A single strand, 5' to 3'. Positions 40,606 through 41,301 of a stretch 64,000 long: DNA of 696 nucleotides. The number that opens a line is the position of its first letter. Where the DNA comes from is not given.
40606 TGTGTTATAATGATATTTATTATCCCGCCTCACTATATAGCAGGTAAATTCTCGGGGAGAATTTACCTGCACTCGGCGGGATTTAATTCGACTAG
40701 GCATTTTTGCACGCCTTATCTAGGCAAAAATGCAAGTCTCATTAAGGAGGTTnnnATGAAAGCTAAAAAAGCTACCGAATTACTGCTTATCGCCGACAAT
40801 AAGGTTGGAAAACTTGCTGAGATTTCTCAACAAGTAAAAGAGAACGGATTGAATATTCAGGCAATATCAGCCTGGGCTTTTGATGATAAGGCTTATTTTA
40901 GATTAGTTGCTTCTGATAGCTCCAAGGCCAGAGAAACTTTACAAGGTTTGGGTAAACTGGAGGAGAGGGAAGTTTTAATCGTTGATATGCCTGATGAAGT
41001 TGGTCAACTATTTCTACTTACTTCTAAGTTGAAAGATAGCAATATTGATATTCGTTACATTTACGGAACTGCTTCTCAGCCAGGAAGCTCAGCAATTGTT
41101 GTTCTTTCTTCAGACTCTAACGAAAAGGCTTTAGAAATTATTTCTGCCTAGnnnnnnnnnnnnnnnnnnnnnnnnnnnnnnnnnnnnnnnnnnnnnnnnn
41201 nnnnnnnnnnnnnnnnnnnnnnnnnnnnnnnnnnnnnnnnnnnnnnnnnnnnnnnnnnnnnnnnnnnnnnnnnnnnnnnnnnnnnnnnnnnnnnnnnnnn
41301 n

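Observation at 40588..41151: Long nested perfect hairpins in the 5' leader of an ACT-domain gene abutting a GH1 beta-glucosidase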

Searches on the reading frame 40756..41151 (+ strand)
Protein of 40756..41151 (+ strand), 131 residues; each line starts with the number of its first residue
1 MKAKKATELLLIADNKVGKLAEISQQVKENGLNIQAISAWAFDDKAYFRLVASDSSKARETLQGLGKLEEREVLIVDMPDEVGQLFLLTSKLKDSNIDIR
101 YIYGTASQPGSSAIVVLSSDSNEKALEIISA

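Call 13: search_protein_families(library=pfam, proteins=[window:40756-41151:+])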
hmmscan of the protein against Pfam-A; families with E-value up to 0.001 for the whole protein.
window:40756-41151:+ (131 aa): 3 families
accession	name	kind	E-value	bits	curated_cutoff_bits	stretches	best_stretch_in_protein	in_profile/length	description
PF01842.31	ACT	-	2.6e-08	33.9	27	0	73-128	2-60/66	ACT domain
PF19571.5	ACT_8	-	2e-07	31.3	23.5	1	9-129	6-125/141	ACT domain pair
PF22629.2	ACT_AHAS_ss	-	0.00017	22.1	27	0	9-69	1-63/67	AHAS small subunit-like ACT domain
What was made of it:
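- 40756..41151 (+): ACT-domain-pair protein, 131 aa, first gene of the operon. Pfam ACT and ACT_8 (call 13).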

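Call 14: find_encoding_contigs(protein=window:40756-41151:+, flank=5000, max_places=10)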
Protein window:40756-41151:+ (131 aa): 1 contig read that carries it; 1 place shown.
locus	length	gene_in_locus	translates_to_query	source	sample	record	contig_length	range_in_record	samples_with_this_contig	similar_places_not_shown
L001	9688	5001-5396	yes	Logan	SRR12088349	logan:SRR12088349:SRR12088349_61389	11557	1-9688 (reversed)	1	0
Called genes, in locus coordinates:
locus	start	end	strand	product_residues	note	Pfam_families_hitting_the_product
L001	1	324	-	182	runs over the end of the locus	PF10469:AKAP7_NLS (weak), PF02834:LigT_PEase, PF13563:2_5_RNA_ligase2, PF02834:LigT_PEase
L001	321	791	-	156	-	PF02464:CinA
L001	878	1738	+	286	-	-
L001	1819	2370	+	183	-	PF07638:Sigma70_ECF (weak), PF04542:Sigma70_r2, PF08281:Sigma70_r4_2, PF04545:Sigma70_r4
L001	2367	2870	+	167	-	-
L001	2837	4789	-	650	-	PF00580:UvrD-helicase, PF01443:Viral_helicase1 (faint), PF13245:AAA_19, PF13361:UvrD_C, PF13538:UvrD_C_2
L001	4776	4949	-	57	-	-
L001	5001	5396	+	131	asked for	PF19571:ACT_8 (weak), PF01842:ACT (faint)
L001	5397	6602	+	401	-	PF00232:Glyco_hydro_1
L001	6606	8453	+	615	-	PF00027:cNMP_binding, PF01734:Patatin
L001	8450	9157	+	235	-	-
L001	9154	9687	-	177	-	?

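Call 15: find_related_loci(query=window:40756-41148:+, collection=genome_contigs, flank=5000)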
Query window:40756-41148:+ (131 aa) in genome_contigs; peptide patterns used: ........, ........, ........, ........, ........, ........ (x = any residue, [..] = any of these).
161 stretches matched a pattern; 8 encode a relative of the query (tblastn E <= 1e-3); 8 distinct loci.
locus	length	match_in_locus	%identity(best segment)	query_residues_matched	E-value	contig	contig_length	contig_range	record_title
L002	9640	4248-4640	82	1-131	1e-70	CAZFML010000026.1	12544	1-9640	MAG TPA_asm: uncultured Planctomycetia bacterium isolate SRP077602_co2_410 genome assembly, contig: NODE_7562_length_125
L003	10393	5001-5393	65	1-131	2e-57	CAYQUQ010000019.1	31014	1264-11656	MAG TPA_asm: uncultured Planctomycetia bacterium isolate SRP200020_co1_304 genome assembly, contig: NODE_1916_length_310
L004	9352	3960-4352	61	1-131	2e-53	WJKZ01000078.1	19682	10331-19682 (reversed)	MAG: Candidatus Omnitrophota bacterium isolate RBin_191 k141_1401833, whole genome shotgun sequence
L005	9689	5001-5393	58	1-131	2e-51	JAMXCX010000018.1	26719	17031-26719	MAG: Candidatus Omnitrophota bacterium isolate MohnsGC05_bin006 NODE_18_length_26719_cov_17.133511, whole genome shotgun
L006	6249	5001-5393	55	1-131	6e-46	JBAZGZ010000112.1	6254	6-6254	MAG: Candidatus Omnitrophota bacterium isolate SO_2017_LW3_58 NODE_44464_length_6254_cov_0.879876_LW162_2017, whole geno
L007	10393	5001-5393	53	1-131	7e-45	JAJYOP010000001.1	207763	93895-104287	MAG: bacterium isolate DBS2-5.bin57 NODE_13_length_207763_cov_4.605974, whole genome shotgun sequence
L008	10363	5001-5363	40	8-126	5e-24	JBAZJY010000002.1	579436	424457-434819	MAG: Candidatus Omnitrophota bacterium isolate SO_2017_LW4_130 scaffold_41_c1_LW137-91_2017, whole genome shotgun sequen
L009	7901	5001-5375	33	8-130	3e-14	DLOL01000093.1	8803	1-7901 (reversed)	MAG TPA_asm: Eubacteriaceae bacterium UBA7485 UBA7485_contig_3308, whole genome shotgun sequence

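Call 19: find_related_loci(query=A1, collection=metagenome_contigs, flank=4000)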
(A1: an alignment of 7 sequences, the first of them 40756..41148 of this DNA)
Query A1 (131 aa) in metagenome_contigs; peptide patterns used: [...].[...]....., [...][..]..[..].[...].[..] (x = any residue, [..] = any of these).
600 stretches matched a pattern (row limit reached: there are more); 24 encode a relative of the query (tblastn E <= 1e-3); 24 distinct loci.
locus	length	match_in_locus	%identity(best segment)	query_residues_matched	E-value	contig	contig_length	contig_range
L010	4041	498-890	79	1-131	5e-68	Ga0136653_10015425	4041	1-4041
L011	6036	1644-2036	79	1-131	8e-68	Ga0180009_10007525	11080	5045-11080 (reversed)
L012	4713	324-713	60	1-130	2e-52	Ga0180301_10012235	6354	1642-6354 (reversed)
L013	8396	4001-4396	59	1-131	3e-52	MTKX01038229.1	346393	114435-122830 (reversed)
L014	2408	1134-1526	60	1-131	6e-52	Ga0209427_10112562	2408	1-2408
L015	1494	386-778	53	1-131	2e-47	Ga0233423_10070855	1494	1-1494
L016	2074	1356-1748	52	1-131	6e-44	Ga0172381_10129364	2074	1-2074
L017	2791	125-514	52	1-130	6e-44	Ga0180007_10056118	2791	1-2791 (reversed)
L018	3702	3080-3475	48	1-131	6e-38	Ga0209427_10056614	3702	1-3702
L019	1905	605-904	56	31-130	6e-37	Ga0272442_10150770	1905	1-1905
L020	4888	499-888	43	1-130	7e-33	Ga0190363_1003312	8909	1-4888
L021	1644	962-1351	43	1-130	4e-33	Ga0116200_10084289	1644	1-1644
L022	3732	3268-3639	46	4-127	8e-31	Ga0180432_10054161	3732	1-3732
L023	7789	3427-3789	35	11-130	9e-21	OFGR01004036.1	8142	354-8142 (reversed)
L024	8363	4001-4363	31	11-130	3e-18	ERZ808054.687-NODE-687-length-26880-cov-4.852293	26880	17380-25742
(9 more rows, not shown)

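Call 23: find_homologous_proteins(query=A1, max_evalue=1e-20)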
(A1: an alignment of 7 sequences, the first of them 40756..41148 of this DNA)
Query A1 (7 sequences) (131 aa, profile of the alignment): 253 proteins with E <= 1e-20 among 2046 candidates; the best 120 are listed.
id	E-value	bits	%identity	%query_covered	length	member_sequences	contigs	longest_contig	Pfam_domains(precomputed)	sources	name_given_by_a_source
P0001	1.7e-65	237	82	100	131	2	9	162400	PF22629.3,PF01842.32,PF19571.6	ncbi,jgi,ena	-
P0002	2.3e-65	236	61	100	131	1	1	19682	PF01842.32,PF13840.13,PF19571.6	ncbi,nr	ncbi:MAG: ACT domain-containing protein [Candidatus Omnitrophica bacterium]|nr:ACT domain-containing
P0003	3.9e-65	236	100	100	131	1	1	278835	PF01842.32,PF19571.6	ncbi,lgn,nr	ncbi:MAG: hypothetical protein K9L86_03185 [Candidatus Omnitrophica bacterium]|nr:hypothetical prote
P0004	4.0e-65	236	86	100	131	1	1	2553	PF22629.3,PF01842.32,PF19571.6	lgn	-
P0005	3.2e-64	233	65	100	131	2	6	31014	PF01842.32,PF19571.6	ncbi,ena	-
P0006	5.3e-64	232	58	100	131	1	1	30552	PF22629.3,PF01842.32,PF19571.6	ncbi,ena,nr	ncbi:MAG: ACT domain-containing protein [Omnitrophica bacterium]|nr:ACT domain-containing protein [C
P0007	5.9e-64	232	70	98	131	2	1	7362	PF01709.27,PF22629.3,PF01842.32,PF19571.6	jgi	jgi:hypothetical protein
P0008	7.2e-64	231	88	99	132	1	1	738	PF22629.3,PF01842.32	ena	-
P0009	2.3e-63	230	82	100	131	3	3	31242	PF01842.32,PF19571.6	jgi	-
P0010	3.5e-63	229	55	100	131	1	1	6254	PF01842.32,PF19571.6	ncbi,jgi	ncbi:MAG: ACT domain-containing protein [Candidatus Omnitrophota bacterium]|jgi:hypothetical protein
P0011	4.5e-63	229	53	100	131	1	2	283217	PF22629.3,PF01842.32,PF19571.6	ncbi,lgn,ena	-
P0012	7.3e-63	228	79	100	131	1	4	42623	PF01842.32,PF19571.6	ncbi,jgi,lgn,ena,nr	ncbi:MAG: hypothetical protein KKH93_01205 [Candidatus Omnitrophica bacterium]|nr:hypothetical prote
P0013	8.3e-63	228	58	99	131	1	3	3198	PF01842.32,PF19571.6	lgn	-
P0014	8.8e-63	228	67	99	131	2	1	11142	PF01842.32,PF19571.6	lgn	-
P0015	1.1e-62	228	82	100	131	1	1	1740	PF01842.32,PF19571.6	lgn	-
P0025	5.0e-60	219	76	100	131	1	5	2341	PF22629.3,PF13291.13,PF01842.32,PF19571.6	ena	-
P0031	1.1e-59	218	59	100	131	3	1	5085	PF01842.32,PF19571.6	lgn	-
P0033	1.5e-59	218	62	100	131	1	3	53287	PF13291.13,PF01842.32,PF19571.6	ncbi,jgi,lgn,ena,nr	ncbi:MAG: hypothetical protein PHU64_03525 [Candidatus Omnitrophica bacterium]|jgi:hypothetical prot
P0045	8.9e-59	215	63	100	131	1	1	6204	PF01842.32,PF19571.6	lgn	-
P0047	1.3e-58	214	66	100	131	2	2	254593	PF01842.32,PF19571.6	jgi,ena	jgi:hypothetical protein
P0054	4.7e-58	213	56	100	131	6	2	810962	PF01842.32,PF19571.6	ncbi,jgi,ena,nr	ncbi:MAG: hypothetical protein M0R48_08025 [Candidatus Omnitrophica bacterium]|jgi:hypothetical prot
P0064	3.8e-57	210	56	100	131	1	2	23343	PF01842.32,PF19571.6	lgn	-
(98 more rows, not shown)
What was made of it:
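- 40756..41151 (+): There are 253 homologues with E <= 1e-20; every source name among the 120 listed is Omnitrophica/Omnitrophota (call 23).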

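Call 24: find_encoding_contigs(protein=P0004, flank=2500, max_places=3)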
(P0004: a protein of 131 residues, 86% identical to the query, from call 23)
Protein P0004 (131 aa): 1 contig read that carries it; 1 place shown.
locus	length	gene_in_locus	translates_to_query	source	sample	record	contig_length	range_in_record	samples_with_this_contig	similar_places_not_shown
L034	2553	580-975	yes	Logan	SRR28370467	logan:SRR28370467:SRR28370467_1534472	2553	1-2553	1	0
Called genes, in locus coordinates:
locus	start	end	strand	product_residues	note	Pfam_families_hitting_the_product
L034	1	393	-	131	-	?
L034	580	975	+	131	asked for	PF19571:ACT_8 (weak), PF22629:ACT_AHAS_ss (faint), PF01842:ACT (weak)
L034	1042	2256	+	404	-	PF00232:Glyco_hydro_1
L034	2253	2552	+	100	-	?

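Call 25: find_encoding_contigs(protein=P0007, flank=2500, max_places=3)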
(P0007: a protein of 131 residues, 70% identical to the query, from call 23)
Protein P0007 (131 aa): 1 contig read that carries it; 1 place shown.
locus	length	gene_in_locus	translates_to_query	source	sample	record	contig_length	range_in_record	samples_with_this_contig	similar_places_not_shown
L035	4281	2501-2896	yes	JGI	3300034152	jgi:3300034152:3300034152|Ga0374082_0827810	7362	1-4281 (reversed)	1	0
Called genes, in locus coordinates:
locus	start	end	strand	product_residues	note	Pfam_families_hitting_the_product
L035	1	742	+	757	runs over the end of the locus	PF05226:CHASE2, PF01966:HD, PF13487:HD_5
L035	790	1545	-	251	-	PF01904:DUF72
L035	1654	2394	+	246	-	PF13469:Sulfotransfer_3 (weak)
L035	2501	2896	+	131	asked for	PF01709:Transcrip_reg (weak), PF01842:ACT (weak), PF19571:ACT_8 (weak), PF22629:ACT_AHAS_ss (faint), PF01842:ACT (weak)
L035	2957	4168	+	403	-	PF00232:Glyco_hydro_1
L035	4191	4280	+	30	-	?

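Call 26: find_encoding_contigs(protein=P0014, flank=2500, max_places=3)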
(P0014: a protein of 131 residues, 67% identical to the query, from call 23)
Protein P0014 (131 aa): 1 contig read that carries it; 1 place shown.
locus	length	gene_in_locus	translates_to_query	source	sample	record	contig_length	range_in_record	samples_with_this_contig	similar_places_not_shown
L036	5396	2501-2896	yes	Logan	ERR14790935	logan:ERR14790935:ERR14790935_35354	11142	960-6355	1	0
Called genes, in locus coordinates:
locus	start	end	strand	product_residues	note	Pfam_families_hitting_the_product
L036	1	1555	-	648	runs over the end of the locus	PF00580:UvrD-helicase, PF13604:AAA_30 (faint), PF01443:Viral_helicase1 (faint), PF13245:AAA_19, PF13361:UvrD_C, PF13538:UvrD_C_2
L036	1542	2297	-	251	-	PF01904:DUF72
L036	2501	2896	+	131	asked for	PF01842:ACT (faint), PF19571:ACT_8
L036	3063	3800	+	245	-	-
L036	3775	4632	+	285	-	PF25084:LbH_EIF2B (faint), PF25087:GMPPB_C (weak), PF00132:Hexapep, PF13720:Acetyltransf_11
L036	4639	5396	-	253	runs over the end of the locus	PF01135:PCMT, PF08704:GCD14, PF00398:RrnaAD (weak), PF01209:Ubie_methyltran (weak), PF05175:MTS (weak), PF13847:Methyltransf_31, PF08241:Methyltransf_11 (faint), PF13649:Methyltransf_25 (weak)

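Call 27: find_encoding_contigs(protein=P0047, flank=2500, max_places=3)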
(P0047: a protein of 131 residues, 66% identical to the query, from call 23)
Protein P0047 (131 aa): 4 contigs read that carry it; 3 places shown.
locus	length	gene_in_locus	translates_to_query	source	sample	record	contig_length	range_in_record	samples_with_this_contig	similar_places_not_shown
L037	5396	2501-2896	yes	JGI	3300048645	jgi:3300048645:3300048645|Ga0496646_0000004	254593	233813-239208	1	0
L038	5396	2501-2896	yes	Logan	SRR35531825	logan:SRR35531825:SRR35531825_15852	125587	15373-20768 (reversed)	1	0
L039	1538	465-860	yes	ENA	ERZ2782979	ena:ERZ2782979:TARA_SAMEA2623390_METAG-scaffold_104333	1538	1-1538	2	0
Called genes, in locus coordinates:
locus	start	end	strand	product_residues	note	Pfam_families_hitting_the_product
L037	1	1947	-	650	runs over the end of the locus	PF00580:UvrD-helicase, PF13604:AAA_30 (faint), PF01443:Viral_helicase1 (faint), PF13245:AAA_19, PF13361:UvrD_C, PF13538:UvrD_C_2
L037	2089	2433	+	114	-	PF07238:PilZ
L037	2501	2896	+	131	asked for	PF19571:ACT_8, PF01842:ACT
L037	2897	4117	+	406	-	PF00232:Glyco_hydro_1, PF00150:Cellulase (weak), PF00232:Glyco_hydro_1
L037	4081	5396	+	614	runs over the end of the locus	PF00027:cNMP_binding, PF01734:Patatin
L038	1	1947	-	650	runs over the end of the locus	PF00580:UvrD-helicase, PF13604:AAA_30 (faint), PF01443:Viral_helicase1 (faint), PF13245:AAA_19, PF13361:UvrD_C, PF13538:UvrD_C_2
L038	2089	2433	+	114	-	PF07238:PilZ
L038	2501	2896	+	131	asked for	PF19571:ACT_8, PF01842:ACT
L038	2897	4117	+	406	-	PF00232:Glyco_hydro_1, PF00150:Cellulase (weak), PF00232:Glyco_hydro_1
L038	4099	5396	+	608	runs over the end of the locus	PF00027:cNMP_binding, PF01734:Patatin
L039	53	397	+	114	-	PF07238:PilZ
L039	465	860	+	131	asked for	PF19571:ACT_8, PF01842:ACT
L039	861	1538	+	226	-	?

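Call 32: find_encoding_contigs(protein=P0009, flank=1500, max_places=4)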
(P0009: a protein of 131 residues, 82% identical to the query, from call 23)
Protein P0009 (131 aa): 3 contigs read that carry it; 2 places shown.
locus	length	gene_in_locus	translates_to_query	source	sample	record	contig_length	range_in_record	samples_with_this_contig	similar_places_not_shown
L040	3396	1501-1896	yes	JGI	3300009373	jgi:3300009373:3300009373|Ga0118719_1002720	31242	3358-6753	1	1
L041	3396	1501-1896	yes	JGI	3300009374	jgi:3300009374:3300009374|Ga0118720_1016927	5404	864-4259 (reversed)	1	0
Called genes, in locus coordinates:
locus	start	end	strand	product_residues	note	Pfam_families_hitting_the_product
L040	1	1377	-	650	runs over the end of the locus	PF00580:UvrD-helicase, PF01443:Viral_helicase1 (faint), PF13245:AAA_19, PF13361:UvrD_C, PF13538:UvrD_C_2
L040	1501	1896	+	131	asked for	PF19571:ACT_8 (weak), PF01842:ACT (faint)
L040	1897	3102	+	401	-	PF00232:Glyco_hydro_1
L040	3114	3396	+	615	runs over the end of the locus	PF00027:cNMP_binding, PF01734:Patatin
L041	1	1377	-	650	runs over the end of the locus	PF00580:UvrD-helicase, PF01443:Viral_helicase1 (faint), PF13245:AAA_19, PF13361:UvrD_C, PF13538:UvrD_C_2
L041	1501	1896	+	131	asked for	PF19571:ACT_8 (weak), PF01842:ACT (faint)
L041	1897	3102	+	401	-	PF00232:Glyco_hydro_1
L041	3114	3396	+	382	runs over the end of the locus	?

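Call 33: find_encoding_contigs(protein=P0025, flank=1500, max_places=4)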
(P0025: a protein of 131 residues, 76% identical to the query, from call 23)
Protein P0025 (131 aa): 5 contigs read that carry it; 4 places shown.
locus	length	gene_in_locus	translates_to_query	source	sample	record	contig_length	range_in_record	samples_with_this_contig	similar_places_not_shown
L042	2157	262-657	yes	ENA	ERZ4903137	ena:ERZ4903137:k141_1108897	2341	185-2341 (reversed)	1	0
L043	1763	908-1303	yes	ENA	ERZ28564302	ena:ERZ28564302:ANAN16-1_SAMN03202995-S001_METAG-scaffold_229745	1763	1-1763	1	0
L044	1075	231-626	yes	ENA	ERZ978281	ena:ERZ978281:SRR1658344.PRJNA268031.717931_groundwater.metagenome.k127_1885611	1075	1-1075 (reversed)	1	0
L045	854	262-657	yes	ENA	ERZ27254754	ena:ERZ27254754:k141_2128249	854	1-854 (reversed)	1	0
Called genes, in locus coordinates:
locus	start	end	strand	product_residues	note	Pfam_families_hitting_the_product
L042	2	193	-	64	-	?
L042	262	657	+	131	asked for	PF19571:ACT_8 (weak), PF01842:ACT (faint), PF13291:ACT_4 (faint), PF22629:ACT_AHAS_ss (faint)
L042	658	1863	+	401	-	PF00232:Glyco_hydro_1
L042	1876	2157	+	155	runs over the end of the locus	?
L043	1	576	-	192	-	?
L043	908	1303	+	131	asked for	PF19571:ACT_8 (weak), PF01842:ACT (faint), PF13291:ACT_4 (faint), PF22629:ACT_AHAS_ss (faint)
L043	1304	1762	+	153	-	?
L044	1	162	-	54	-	?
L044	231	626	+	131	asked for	PF19571:ACT_8 (weak), PF01842:ACT (faint), PF13291:ACT_4 (faint), PF22629:ACT_AHAS_ss (faint)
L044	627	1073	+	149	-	?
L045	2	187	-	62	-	?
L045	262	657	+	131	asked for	PF19571:ACT_8 (weak), PF01842:ACT (faint), PF13291:ACT_4 (faint), PF22629:ACT_AHAS_ss (faint)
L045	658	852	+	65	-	?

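Call 34: find_encoding_contigs(protein=P0045, flank=1500, max_places=4)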
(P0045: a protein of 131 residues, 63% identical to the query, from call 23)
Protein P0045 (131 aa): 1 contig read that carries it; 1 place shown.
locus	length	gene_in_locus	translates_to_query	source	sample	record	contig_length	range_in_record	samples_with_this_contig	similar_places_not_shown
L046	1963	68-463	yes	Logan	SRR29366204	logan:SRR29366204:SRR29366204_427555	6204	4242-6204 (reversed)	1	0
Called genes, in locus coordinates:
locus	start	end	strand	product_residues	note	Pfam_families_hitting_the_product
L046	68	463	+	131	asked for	PF19571:ACT_8 (weak), PF01842:ACT (weak)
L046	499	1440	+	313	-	PF00232:Glyco_hydro_1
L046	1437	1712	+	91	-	PF00232:Glyco_hydro_1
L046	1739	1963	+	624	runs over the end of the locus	PF00027:cNMP_binding, PF01734:Patatin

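Call 35: find_encoding_contigs(protein=P0033, flank=1500, max_places=4)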
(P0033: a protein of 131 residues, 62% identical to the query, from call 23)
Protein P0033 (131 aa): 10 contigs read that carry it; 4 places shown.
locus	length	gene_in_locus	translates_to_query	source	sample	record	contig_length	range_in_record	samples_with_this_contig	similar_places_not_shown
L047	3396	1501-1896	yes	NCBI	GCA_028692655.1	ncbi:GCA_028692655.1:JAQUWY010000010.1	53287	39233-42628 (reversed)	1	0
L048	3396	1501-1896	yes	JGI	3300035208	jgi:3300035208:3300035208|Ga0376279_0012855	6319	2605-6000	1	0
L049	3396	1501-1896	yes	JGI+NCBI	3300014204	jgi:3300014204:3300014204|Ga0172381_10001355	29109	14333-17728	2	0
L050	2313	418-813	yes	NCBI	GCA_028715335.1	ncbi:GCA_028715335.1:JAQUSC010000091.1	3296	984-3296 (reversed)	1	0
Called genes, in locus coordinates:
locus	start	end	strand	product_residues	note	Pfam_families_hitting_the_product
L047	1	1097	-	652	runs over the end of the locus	PF00580:UvrD-helicase, PF01443:Viral_helicase1 (faint), PF13245:AAA_19, PF13361:UvrD_C, PF13538:UvrD_C_2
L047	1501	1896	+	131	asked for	PF19571:ACT_8 (weak), PF01842:ACT (weak), PF13291:ACT_4 (faint)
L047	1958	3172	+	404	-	PF00232:Glyco_hydro_1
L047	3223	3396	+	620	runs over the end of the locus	PF00027:cNMP_binding, PF01734:Patatin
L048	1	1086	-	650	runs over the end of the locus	PF00580:UvrD-helicase, PF01443:Viral_helicase1 (faint), PF13245:AAA_19, PF13361:UvrD_C, PF13538:UvrD_C_2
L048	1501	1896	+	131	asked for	PF19571:ACT_8 (weak), PF01842:ACT (weak), PF13291:ACT_4 (faint)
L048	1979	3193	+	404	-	PF00232:Glyco_hydro_1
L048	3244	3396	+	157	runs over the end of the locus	?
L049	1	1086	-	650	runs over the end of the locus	PF00580:UvrD-helicase, PF01443:Viral_helicase1 (faint), PF13245:AAA_19, PF13361:UvrD_C, PF13538:UvrD_C_2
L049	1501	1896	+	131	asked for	PF19571:ACT_8 (weak), PF01842:ACT (weak), PF13291:ACT_4 (faint)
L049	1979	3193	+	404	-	PF00232:Glyco_hydro_1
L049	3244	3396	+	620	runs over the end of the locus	PF00027:cNMP_binding, PF01734:Patatin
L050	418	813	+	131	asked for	PF19571:ACT_8 (weak), PF01842:ACT (weak), PF13291:ACT_4 (faint)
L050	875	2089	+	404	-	PF00232:Glyco_hydro_1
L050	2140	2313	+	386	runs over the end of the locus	PF00027:cNMP_binding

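Call 47: find_encoding_contigs(protein=P0031, flank=1500, max_places=4)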
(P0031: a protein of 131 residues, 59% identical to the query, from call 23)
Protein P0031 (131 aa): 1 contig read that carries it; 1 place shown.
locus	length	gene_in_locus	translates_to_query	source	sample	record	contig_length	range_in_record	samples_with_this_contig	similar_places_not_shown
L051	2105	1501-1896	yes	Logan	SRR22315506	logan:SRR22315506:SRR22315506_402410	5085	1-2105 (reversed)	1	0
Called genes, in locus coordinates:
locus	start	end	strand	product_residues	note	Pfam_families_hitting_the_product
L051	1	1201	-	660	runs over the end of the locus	PF00580:UvrD-helicase, PF13604:AAA_30 (faint), PF01443:Viral_helicase1 (faint), PF13245:AAA_19, PF13361:UvrD_C, PF13538:UvrD_C_2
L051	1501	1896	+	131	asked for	PF19571:ACT_8 (weak), PF01842:ACT (weak)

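Call 48: find_encoding_contigs(protein=P0054, flank=1500, max_places=4)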
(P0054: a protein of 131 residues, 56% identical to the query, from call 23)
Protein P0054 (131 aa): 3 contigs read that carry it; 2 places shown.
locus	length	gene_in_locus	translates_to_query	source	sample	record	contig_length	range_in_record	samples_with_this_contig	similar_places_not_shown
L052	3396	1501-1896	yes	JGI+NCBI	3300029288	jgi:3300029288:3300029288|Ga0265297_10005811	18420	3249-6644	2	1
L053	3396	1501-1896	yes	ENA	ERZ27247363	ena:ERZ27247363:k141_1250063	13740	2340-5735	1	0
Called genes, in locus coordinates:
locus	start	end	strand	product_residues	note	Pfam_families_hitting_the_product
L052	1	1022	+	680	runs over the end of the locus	PF01074:Glyco_hydro_38N (weak), PF03065:Glyco_hydro_57, PF09094:AmyA-A_glucT_m, PF09095:AmyA-gluTrfs_C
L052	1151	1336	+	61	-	PF11154:DUF2934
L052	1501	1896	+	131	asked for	PF19571:ACT_8, PF01842:ACT (faint)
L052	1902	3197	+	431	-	PF00232:Glyco_hydro_1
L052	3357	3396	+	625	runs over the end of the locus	PF00027:cNMP_binding, PF01734:Patatin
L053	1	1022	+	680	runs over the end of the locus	PF01074:Glyco_hydro_38N (weak), PF03065:Glyco_hydro_57, PF09094:AmyA-A_glucT_m, PF09095:AmyA-gluTrfs_C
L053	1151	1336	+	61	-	PF11154:DUF2934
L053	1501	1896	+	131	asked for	PF19571:ACT_8, PF01842:ACT (faint)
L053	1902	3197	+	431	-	PF00232:Glyco_hydro_1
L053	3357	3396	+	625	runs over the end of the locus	PF00027:cNMP_binding, PF01734:Patatin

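Call 49: find_encoding_contigs(protein=P0064, flank=1500, max_places=4)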
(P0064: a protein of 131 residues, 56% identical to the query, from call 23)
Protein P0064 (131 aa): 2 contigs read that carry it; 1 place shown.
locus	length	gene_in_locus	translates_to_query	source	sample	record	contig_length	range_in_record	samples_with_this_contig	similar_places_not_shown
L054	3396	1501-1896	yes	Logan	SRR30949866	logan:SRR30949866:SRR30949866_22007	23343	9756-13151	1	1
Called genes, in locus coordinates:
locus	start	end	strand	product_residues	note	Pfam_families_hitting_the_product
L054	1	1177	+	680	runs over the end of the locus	PF01074:Glyco_hydro_38N, PF03065:Glyco_hydro_57, PF09094:AmyA-A_glucT_m, PF09095:AmyA-gluTrfs_C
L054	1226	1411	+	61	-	PF11154:DUF2934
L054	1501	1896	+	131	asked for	PF19571:ACT_8 (weak), PF01842:ACT (weak)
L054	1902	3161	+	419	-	PF00232:Glyco_hydro_1, PF00150:Cellulase (weak), PF00232:Glyco_hydro_1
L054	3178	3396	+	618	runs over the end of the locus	PF00027:cNMP_binding, PF01734:Patatin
